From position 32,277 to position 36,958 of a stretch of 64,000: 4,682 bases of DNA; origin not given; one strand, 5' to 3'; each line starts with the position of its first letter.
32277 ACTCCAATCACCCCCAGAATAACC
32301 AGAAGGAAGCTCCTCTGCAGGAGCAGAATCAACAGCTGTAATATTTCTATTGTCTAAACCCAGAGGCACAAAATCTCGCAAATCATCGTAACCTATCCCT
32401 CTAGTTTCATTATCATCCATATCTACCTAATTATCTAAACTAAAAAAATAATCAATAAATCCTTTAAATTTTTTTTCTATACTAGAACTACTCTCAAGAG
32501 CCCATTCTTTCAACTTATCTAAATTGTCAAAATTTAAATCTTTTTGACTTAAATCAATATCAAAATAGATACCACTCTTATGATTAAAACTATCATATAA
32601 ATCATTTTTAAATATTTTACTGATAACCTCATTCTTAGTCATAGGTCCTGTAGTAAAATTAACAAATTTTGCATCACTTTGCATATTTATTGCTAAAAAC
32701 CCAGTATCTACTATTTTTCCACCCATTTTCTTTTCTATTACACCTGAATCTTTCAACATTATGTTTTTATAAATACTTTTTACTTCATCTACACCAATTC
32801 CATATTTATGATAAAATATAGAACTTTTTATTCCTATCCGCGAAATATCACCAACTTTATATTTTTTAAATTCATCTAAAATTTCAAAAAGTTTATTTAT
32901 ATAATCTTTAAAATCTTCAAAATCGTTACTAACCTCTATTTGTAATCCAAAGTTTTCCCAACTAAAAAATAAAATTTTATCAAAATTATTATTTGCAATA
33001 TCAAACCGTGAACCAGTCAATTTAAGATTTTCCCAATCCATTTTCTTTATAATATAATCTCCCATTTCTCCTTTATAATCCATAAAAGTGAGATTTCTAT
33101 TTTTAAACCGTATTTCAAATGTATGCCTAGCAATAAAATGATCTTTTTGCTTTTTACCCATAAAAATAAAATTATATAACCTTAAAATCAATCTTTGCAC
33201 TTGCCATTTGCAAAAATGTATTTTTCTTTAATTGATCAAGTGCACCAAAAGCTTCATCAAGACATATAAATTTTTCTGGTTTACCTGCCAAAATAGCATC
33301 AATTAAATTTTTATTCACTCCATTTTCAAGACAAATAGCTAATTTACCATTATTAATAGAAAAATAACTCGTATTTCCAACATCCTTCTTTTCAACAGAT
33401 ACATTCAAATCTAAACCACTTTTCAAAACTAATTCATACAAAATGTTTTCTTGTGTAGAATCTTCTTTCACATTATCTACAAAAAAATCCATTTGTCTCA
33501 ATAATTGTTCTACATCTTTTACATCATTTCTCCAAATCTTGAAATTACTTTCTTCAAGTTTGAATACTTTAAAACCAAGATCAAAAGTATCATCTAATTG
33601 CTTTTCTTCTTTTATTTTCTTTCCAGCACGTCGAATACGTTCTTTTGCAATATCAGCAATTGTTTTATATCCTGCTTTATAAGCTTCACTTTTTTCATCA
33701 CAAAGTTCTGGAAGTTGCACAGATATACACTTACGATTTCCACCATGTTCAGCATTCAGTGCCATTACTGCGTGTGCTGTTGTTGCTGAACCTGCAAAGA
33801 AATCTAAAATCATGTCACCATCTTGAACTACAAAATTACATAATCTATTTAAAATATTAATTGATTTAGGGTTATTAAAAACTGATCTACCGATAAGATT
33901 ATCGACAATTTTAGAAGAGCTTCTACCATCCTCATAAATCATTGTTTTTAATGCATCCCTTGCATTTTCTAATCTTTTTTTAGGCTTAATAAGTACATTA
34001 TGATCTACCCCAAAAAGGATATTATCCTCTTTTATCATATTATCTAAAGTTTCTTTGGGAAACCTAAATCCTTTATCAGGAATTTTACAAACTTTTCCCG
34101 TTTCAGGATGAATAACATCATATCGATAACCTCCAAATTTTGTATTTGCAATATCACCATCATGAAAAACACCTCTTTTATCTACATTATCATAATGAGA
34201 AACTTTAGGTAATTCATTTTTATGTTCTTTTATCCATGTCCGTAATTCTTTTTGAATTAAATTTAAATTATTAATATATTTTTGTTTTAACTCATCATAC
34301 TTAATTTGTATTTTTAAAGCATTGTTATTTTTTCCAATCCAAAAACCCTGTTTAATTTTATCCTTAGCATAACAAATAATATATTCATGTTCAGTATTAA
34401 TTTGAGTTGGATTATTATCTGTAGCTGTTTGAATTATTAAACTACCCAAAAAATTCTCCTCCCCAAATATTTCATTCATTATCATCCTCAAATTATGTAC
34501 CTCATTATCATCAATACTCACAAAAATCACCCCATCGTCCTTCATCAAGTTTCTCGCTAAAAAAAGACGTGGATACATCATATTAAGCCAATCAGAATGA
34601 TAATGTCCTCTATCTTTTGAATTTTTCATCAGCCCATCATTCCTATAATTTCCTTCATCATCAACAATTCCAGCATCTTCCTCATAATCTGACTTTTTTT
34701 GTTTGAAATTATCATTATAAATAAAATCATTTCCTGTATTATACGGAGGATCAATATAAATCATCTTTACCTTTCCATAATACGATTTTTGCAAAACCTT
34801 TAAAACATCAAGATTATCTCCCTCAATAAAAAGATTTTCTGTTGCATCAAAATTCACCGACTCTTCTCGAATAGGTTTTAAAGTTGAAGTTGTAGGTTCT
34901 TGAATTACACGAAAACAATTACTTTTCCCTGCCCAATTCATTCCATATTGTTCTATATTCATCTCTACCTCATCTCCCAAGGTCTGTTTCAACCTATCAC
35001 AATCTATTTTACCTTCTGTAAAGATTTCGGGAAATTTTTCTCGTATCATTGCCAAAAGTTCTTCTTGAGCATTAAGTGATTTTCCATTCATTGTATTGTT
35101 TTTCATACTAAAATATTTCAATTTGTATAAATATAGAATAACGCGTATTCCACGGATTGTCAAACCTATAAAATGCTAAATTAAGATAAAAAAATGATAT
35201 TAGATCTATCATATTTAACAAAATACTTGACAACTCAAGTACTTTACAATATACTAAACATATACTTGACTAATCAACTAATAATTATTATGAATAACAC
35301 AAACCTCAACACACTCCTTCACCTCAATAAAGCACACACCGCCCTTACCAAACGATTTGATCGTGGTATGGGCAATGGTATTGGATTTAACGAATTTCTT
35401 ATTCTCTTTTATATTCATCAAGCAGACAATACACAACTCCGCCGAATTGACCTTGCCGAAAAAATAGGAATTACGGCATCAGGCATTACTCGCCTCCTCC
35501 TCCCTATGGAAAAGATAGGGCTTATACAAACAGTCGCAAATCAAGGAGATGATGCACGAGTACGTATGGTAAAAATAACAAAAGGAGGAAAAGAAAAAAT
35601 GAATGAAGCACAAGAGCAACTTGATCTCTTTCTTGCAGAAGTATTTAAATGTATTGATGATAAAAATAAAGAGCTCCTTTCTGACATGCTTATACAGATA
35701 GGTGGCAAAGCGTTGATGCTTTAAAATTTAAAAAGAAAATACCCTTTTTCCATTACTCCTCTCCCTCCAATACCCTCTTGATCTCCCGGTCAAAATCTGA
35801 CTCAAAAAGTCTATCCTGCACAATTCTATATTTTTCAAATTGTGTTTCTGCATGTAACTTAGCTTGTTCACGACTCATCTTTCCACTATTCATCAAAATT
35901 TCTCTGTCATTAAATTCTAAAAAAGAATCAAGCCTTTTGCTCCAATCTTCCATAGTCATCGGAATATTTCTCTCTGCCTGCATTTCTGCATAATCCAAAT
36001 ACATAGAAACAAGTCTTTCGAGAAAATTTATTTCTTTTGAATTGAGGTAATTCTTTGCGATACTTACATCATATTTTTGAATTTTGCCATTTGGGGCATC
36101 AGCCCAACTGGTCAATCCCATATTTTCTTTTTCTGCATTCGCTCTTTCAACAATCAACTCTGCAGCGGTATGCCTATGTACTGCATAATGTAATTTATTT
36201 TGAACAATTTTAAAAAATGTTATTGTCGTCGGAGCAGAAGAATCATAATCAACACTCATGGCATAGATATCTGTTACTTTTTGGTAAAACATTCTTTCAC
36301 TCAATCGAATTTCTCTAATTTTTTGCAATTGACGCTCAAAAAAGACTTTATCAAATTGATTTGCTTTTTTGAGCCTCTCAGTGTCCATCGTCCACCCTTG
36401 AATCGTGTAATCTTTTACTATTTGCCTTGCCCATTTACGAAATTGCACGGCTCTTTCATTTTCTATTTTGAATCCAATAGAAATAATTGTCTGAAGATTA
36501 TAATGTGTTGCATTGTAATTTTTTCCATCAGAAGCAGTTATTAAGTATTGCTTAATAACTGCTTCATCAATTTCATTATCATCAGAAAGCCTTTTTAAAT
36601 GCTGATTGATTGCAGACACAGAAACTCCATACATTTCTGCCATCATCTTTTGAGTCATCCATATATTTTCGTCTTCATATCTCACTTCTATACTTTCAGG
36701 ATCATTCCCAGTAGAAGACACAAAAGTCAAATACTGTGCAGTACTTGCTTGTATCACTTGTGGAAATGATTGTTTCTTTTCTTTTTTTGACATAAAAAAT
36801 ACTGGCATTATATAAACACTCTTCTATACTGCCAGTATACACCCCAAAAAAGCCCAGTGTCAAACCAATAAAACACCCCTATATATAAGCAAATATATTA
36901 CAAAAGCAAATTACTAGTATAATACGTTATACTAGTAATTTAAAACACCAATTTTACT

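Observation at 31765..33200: Two unannotatable genes (257-aa cytoplasmic + 175-aa 3-TM protein) between mod and res of a Type III RM operon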

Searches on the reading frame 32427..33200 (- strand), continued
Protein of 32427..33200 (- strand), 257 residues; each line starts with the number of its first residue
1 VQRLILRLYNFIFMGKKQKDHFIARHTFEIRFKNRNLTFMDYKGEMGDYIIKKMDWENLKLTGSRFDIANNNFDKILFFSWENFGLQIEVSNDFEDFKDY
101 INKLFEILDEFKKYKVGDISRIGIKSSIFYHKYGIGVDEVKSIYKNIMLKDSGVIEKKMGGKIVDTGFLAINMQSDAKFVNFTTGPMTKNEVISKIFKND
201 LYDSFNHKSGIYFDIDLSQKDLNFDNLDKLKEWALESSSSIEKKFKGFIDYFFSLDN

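Call 107: fold_search(model_id=the predicted structure, library=viral)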
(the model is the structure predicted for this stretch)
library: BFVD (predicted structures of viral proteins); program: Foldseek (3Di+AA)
matches with E <= 10: 967; with E <= 0.001: 20
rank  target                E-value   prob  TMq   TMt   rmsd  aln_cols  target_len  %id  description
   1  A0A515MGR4            9.9e-07  1.00  0.49  0.58   8.3       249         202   12  (no name in the UniProt tables at hand)
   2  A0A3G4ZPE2            1.6e-05  0.99  0.31  0.28  14.1       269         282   10  Uncharacterized protein [Terrestrivirus sp.]
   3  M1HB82                2.7e-05  0.97  0.25  0.21  11.2       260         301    9  (no name in the UniProt tables at hand)
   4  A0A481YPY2            5.1e-05  0.93  0.25  0.11  13.7       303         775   12  Uncharacterized protein (Fragment) [Iridovirus LCIVAC01]
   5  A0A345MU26            1.1e-04  0.99  0.33  0.24   9.7       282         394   10  (no name in the UniProt tables at hand)
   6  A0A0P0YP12            1.1e-04  0.85  0.23  0.10  11.6       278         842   10  (no name in the UniProt tables at hand)
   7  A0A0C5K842            1.5e-04  0.94  0.24  0.28  14.2       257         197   11  (no name in the UniProt tables at hand)
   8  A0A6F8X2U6            1.6e-04  0.84  0.24  0.09  13.6       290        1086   10  Early transcription factor large subunit-like protein [Lymphocystis disease virus 2]
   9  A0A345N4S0            2.6e-04  0.96  0.30  0.22   9.3       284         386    9  (no name in the UniProt tables at hand)
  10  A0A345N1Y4            3.1e-04  0.72  0.22  0.19  13.1       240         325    8  (no name in the UniProt tables at hand)
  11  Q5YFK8                3.5e-04  0.75  0.22  0.08  13.4       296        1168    6  Uncharacterized protein [Singapore grouper iridovirus]
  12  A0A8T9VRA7            3.8e-04  0.87  0.28  0.09  12.3       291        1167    8  (no name in the UniProt tables at hand)
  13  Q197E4                4.0e-04  0.69  0.22  0.08  13.9       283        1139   12  Uncharacterized protein 016R [Invertebrate iridescent virus 3]
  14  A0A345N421            5.8e-04  0.95  0.30  0.27   9.6       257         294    9  (no name in the UniProt tables at hand)
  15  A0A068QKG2            5.8e-04  0.85  0.30  0.25  16.5       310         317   10  Uncharacterized protein [Armadillidium vulgare iridescent virus]
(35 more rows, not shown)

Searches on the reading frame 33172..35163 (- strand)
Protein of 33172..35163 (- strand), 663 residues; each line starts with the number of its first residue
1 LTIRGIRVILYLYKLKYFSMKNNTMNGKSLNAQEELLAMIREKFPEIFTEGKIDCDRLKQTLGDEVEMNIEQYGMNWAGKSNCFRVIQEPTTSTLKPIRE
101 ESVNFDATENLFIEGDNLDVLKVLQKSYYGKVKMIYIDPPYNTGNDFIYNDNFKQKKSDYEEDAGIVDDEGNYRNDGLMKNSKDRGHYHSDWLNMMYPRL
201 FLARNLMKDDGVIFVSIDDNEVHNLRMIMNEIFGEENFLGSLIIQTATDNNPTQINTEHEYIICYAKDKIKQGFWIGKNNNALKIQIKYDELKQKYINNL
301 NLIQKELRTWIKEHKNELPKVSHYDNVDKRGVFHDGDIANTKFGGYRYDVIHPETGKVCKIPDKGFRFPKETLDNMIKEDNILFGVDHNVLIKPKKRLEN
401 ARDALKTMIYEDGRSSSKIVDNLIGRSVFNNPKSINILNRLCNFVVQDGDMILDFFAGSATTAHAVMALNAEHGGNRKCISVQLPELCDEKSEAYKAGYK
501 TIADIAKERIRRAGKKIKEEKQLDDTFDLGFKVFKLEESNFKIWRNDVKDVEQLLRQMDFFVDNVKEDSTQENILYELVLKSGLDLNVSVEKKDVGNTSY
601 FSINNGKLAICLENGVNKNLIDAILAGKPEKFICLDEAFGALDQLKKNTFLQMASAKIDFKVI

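Call 3: search_protein_families(library=pfam, proteins=[window:33172-35163:-], max_evalue=1)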
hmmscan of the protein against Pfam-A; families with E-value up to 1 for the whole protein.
window:33172-35163:- (663 aa): 4 families
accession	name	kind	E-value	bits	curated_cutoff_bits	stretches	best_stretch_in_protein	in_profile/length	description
PF01555.25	N6_N4_Mtase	-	4.2e-35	122.1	26.7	1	132-472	1-205/221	DNA methylase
PF01765.24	RRF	-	0.023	14.9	29.7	1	438-555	32-156/164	Ribosome recycling factor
PF03602.21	Cons_hypoth95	-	0.023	14.8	24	1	102-146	84-128/182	Conserved hypothetical protein 95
PF03834.20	Rad10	-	0.28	11.5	28.1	1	259-299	18-57/115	Binding domain of DNA repair protein Ercc1 (rad10/Swi10)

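Call 4: search_protein_families(library=padloc, proteins=[window:33172-35163:-], max_evalue=1)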
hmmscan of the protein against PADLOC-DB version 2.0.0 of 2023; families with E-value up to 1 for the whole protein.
window:33172-35163:- (663 aa): 32 families (the best 25 are shown)
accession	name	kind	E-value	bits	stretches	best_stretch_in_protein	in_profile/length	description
PDLC03634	MTase_III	-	6.7e-199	660.8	1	23-659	3-616/621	Type III methyltransferase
PDLC03641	MTase_III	-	2.5e-117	391.1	1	21-572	3-530/657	Type III methyltransferase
PDLC03637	MTase_III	-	1.3e-98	328.9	2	27-278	41-273/513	Type III methyltransferase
PDLC03640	MTase_III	-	8.3e-75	250.4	1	97-491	31-438/654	Type III methyltransferase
PDLC03644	MTase_III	-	3.7e-74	248.4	1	75-541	4-426/542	Type III methyltransferase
PDLC03642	MTase_III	-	2.5e-53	179.6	3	183-284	130-234/528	Type III methyltransferase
PDLC03636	MTase_III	-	1.1e-45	154.5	3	182-273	86-179/575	Type III methyltransferase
PDLC03635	MTase_III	-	1.7e-44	150.6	2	172-470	251-552/708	Type III methyltransferase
PDLC03639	MTase_III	-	4.2e-42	142.3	3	413-523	408-513/639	Type III methyltransferase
PDLC03646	MTase_III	-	9.9e-42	140.8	2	187-490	516-830/1057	Type III methyltransferase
PDLC03638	MTase_III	-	4.9e-32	109.1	2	187-486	426-667/816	Type III methyltransferase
PDLC03278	MTase_II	-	1.7e-31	108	2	188-493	42-349/390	Type II methyltransferase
PDLC03354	MTase_II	-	3.4e-29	100.1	2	73-269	25-208/425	Type II methyltransferase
PDLC03643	MTase_III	-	8.2e-29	99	2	196-270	1-77/465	Type III methyltransferase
PDLC03300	MTase_II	-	5.2e-26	89.4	2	107-272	9-167/302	Type II methyltransferase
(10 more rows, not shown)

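Call 5: search_protein_families(library=ncbifam, proteins=[window:33172-35163:-], max_evalue=1)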
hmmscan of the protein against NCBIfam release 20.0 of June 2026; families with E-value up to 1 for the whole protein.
window:33172-35163:- (663 aa): 4 families
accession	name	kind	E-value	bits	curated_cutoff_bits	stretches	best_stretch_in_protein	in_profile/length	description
NF008572.0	PRK11524.1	equivalog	1.7e-08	34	292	2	103-149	8-51/294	adenine-specific DNA-methyltransferase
NF050803.1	DnaMtaseCcrMCaul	equivalog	0.00055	19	830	1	428-470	185-227/350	adenine-specific DNA-methyltransferase CcrM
TIGR00095.1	TIGR00095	equivalog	0.026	14.1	117.5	1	110-145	105-138/194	16S rRNA (guanine(966)-N(2))-methyltransferase RsmD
NF010253.0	PRK13699.1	subfamily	0.13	12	244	0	431-471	146-184/226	DNA methyltransferase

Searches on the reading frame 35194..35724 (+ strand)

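Call 3: search_protein_families(library=pfam, proteins=[window:35194-35724:+], max_evalue=1)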
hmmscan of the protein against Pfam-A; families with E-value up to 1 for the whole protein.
window:35194-35724:+ (176 aa): 8 families
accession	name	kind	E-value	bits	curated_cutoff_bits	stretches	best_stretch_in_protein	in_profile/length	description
PF01047.28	MarR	-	2.1e-06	28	24.6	1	66-119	4-55/59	MarR family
PF12802.13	MarR_2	-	9.3e-05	23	27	1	62-119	2-58/61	MarR family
PF13412.12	HTH_24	-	0.00088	19.2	21.9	1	68-112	6-48/48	Winged helix-turn-helix DNA-binding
PF22381.2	Staph_reg_Sar_Rot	-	0.0011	19.5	27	1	63-138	12-84/85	Transcriptional regulator SarA/Rot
PF13601.12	HTH_34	-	0.016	15.8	27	1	70-144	5-77/80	Winged helix DNA-binding domain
PF13545.12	HTH_Crp_2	-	0.029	14.8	27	1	80-113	21-54/70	Crp-like helix-turn-helix domain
PF07804.18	HipA_C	-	0.16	12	30.5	1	41-90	57-94/213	HipA-like C-terminal domain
PF09339.16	HTH_IclR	-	0.17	12.1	22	1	82-113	19-50/52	IclR helix-turn-helix domain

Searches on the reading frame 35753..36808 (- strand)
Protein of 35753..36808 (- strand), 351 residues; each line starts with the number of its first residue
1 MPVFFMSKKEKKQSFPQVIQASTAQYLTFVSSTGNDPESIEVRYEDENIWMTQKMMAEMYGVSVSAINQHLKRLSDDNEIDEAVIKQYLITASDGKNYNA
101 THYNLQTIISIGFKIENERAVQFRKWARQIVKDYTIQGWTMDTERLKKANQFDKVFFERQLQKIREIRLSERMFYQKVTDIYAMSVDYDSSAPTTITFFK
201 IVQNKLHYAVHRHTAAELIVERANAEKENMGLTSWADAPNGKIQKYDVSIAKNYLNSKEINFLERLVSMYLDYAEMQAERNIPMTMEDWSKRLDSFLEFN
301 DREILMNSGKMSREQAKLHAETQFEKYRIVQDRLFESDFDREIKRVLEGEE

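Call 3: search_protein_families(library=pfam, proteins=[window:35753-36808:-], max_evalue=1)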
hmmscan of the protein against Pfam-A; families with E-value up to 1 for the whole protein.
window:35753-36808:- (351 aa): 11 families
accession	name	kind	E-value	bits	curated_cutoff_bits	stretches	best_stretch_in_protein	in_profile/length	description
PF13310.11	Virulence_RhuM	-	2.6e-103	345.2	33.7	1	83-333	1-249/252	Virulence protein RhuM family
PF10547.14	P22_AR_N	-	0.00014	22.4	30.7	1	43-134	13-97/115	P22_AR N-terminal domain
PF13545.12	HTH_Crp_2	-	0.0022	18.3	27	1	48-81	20-53/70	Crp-like helix-turn-helix domain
PF13412.12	HTH_24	-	0.012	15.6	21.9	1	52-77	19-44/48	Winged helix-turn-helix DNA-binding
PF02498.22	Bro-N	-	0.016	16.2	25.6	1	44-131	7-94/96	BRO family, N-terminal domain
PF08279.18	HTH_11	-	0.029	14.7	25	1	51-83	16-44/55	HTH domain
PF05732.17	RepL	-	0.029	14.3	20.3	1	45-81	70-106/164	Firmicute plasmid replication protein (RepL)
PF10543.14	ORF6N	-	0.04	14.7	27.8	1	51-73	12-34/86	ORF6N domain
PF04545.22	Sigma70_r4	-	0.075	13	24.1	1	51-73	21-43/50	Sigma-70, region 4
PF01381.28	HTH_3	-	0.15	12.6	23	1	51-69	10-28/55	Helix-turn-helix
PF00404.24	Dockerin_1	-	0.23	12.1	22.9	0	240-256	7-23/57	Dockerin type I domain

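Call 4: search_protein_families(library=padloc, proteins=[window:35753-36808:-], max_evalue=1)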
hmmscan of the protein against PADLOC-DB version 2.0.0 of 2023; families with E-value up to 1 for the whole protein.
window:35753-36808:- (351 aa): 39 families (the best 25 are shown)
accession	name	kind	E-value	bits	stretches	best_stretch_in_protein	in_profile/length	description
PDLC04851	PDC-S05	-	8.6e-140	463.6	1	13-346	4-334/342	-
PDLC04868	PDC-S05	-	4.1e-133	441.6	1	23-347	5-330/335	-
PDLC04853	PDC-S05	-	6.6e-118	391.7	1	33-347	13-326/336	-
PDLC04871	PDC-S05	-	2.3e-112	374.3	1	14-346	120-456/468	-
PDLC04852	PDC-S05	-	4.4e-111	369.1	1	20-345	7-331/346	-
PDLC04843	PDC-S05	-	3.1e-100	333.6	1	33-346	13-322/330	-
PDLC04864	PDC-S05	-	1.9e-93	310.7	1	82-348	4-268/277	-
PDLC04870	PDC-S05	-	1.3e-82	274.3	1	19-225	4-209/214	-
PDLC04876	PDC-S05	-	2.7e-54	181.5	1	22-185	6-171/174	-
PDLC04860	PDC-S05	-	1.5e-37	126.6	2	10-108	3-100/141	-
PDLC04858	PDC-S05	-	3.8e-37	125.1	1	34-151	13-131/138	-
PDLC04854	PDC-S05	-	2e-34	117.1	1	35-155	13-138/212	-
PDLC04965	PDC-S23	-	1.4e-33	114.6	1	35-162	14-141/327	-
PDLC04964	PDC-S23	-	3.9e-33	113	1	36-156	14-139/331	-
PDLC04872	PDC-S05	-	3.9e-32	109.1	1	34-153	13-136/152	-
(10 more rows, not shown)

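Call 5: search_protein_families(library=ncbifam, proteins=[window:35753-36808:-], max_evalue=1)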
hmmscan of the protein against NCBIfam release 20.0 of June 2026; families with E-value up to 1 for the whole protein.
window:35753-36808:- (351 aa): 2 families
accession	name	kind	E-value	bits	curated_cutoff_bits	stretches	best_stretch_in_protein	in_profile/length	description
NF041236.1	CAS_III-E_sigma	exception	0.0067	16.4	100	1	51-75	173-197/206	type III-E CRISPR-associated RpoE-like sigma factor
TIGR02937.1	sigma70-ECF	superfamily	0.12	12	42.9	1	51-74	134-157/165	sigma-70 family RNA polymerase sigma factor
